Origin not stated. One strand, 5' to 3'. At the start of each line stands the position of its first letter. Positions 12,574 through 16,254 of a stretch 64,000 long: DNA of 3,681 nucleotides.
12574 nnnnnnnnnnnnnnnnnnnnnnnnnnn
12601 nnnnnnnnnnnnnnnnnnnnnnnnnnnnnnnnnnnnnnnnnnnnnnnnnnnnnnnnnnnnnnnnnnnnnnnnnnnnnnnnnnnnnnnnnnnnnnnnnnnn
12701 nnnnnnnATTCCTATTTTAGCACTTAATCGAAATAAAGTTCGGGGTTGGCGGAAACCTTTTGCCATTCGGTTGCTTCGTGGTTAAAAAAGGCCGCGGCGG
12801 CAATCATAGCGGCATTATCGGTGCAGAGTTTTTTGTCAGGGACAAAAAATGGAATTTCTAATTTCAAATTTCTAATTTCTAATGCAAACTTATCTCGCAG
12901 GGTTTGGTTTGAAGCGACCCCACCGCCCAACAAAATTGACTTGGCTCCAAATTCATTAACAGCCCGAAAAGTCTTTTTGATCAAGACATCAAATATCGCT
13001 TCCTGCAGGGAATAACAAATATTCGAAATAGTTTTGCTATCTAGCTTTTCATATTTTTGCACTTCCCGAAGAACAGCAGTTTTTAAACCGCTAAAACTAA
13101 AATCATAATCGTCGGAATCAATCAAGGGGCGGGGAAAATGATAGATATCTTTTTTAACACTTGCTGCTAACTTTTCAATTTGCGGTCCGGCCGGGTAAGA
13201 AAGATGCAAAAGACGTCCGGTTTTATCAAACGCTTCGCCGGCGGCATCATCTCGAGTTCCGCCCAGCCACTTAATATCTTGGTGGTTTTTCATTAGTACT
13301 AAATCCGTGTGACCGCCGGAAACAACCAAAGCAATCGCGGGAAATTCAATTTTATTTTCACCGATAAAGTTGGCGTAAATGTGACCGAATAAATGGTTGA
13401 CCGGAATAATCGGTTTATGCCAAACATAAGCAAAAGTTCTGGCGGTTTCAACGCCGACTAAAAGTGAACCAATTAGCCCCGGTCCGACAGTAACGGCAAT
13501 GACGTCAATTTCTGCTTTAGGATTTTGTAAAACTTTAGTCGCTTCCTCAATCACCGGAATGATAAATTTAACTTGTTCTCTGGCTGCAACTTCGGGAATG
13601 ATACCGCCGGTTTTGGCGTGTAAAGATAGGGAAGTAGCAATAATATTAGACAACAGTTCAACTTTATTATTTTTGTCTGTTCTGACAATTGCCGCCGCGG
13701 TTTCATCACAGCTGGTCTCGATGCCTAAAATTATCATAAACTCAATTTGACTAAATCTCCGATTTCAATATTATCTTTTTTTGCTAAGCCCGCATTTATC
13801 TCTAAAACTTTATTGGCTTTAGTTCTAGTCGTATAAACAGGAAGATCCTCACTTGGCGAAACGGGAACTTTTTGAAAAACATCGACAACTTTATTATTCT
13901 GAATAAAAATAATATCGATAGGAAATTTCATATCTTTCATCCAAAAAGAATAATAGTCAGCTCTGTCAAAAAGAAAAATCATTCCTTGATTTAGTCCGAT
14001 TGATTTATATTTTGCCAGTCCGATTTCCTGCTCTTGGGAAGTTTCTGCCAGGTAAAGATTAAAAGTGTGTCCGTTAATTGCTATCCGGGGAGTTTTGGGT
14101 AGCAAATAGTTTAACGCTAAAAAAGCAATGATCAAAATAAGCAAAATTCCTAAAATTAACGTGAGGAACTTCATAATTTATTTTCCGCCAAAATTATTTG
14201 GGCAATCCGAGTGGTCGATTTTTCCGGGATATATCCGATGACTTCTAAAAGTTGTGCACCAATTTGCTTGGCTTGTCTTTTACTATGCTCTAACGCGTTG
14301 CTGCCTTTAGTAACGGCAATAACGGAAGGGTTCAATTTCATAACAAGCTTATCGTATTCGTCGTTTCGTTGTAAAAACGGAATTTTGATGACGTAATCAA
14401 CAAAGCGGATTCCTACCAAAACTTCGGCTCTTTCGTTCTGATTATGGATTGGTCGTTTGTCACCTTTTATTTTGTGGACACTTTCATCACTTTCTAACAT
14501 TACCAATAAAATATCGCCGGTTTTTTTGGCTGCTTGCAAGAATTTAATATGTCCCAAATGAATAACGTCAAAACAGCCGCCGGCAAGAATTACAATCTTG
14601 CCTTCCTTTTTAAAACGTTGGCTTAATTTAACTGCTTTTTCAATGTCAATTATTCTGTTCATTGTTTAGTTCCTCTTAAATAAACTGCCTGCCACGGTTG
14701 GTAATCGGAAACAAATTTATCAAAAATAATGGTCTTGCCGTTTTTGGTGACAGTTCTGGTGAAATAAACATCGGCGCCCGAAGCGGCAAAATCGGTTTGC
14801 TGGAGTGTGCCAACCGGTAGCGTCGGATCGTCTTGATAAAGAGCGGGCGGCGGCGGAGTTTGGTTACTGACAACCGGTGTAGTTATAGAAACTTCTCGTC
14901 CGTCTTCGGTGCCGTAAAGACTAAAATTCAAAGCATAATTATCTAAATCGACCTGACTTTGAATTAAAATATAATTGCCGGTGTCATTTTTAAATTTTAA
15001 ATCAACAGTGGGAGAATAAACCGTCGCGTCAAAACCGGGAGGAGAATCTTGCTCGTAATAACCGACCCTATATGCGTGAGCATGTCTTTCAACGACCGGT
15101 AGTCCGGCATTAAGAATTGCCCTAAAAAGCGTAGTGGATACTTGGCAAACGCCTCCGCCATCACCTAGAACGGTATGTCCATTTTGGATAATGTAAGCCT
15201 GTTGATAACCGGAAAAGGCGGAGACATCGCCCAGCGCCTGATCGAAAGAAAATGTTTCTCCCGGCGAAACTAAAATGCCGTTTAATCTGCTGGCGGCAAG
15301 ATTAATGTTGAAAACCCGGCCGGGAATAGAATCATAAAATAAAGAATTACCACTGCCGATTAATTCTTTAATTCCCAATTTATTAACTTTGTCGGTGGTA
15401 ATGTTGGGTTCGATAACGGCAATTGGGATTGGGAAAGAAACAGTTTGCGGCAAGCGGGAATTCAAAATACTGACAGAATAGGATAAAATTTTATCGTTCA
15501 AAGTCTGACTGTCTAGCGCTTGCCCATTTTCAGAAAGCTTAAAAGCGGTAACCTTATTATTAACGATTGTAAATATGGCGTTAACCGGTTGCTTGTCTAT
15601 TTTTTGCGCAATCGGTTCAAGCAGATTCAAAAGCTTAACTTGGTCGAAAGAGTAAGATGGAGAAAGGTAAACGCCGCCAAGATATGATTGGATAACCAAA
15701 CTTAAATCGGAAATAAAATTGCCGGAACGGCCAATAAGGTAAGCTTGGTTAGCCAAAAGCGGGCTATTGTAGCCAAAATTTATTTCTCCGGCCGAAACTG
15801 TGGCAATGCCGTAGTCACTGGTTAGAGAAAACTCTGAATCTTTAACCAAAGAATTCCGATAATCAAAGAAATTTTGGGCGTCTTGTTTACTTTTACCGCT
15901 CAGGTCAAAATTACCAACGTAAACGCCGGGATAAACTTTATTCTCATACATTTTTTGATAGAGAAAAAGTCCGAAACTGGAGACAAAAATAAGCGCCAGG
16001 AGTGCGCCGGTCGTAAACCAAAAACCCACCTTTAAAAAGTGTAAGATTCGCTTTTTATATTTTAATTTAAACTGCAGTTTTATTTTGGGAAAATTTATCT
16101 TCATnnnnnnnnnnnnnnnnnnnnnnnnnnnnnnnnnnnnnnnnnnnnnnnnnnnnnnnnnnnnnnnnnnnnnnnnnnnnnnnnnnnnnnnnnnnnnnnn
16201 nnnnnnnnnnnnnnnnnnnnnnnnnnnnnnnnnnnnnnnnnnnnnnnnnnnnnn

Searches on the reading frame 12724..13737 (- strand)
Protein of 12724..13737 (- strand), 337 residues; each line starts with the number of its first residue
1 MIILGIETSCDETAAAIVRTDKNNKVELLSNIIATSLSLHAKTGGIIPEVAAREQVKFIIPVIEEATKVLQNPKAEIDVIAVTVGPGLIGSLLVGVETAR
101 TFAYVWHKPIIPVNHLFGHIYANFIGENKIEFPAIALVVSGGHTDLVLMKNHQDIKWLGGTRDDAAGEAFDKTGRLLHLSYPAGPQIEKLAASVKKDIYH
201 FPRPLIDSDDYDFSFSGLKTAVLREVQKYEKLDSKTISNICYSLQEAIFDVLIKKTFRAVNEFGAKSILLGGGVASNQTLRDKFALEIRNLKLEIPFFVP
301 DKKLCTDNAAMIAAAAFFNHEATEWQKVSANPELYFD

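Call 8: search_protein_families(library=pfam, proteins=[window:12724-13737:-])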
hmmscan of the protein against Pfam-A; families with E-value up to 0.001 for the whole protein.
window:12724-13737:- (337 aa): 2 families
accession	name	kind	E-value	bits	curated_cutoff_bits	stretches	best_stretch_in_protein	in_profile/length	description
PF00814.31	TsaD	-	5.9e-89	298.7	24.8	1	27-313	1-263/264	tRNA N6-adenosine threonylcarbamoyltransferase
PF22521.2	HypF_C_2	-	0.00018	21.8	27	1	215-293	149-222/241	Carbamoyltransferase, Kae1-like Domain, second subdomain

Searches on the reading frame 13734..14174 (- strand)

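Call 8: search_protein_families(library=pfam, proteins=[window:13734-14174:-])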
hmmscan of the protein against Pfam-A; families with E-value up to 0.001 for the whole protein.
window:13734-14174:- (146 aa): 1 family
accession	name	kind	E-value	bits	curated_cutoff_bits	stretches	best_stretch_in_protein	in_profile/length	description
PF02643.20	DUF192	-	1.7e-25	89.4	27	1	39-143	2-95/96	Uncharacterized ACR, COG1430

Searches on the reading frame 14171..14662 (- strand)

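Call 8: search_protein_families(library=pfam, proteins=[window:14171-14662:-])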
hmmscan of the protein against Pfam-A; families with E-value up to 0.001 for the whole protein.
window:14171-14662:- (163 aa): 2 families
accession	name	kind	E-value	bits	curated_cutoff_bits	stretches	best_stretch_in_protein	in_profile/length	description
PF01467.32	CTP_transf_like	-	2.1e-15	57.6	21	1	26-117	1-86/133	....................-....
PF06574.18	FAD_syn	-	0.00053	20.3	27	1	24-99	8-88/158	FAD synthetase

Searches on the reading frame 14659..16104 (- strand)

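Call 8: search_protein_families(library=pfam, proteins=[window:14659-16104:-])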
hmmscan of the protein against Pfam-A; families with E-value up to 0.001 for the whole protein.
window:14659-16104:- (481 aa): 2 families
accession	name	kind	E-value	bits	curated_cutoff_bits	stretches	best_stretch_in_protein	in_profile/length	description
PF04294.18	VanW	-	9.8e-44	148.4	27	1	263-389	2-124/130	VanW like protein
PF12229.13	PG_binding_4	-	8.4e-13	49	22.1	1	102-206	2-104/117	Putative peptidoglycan binding domain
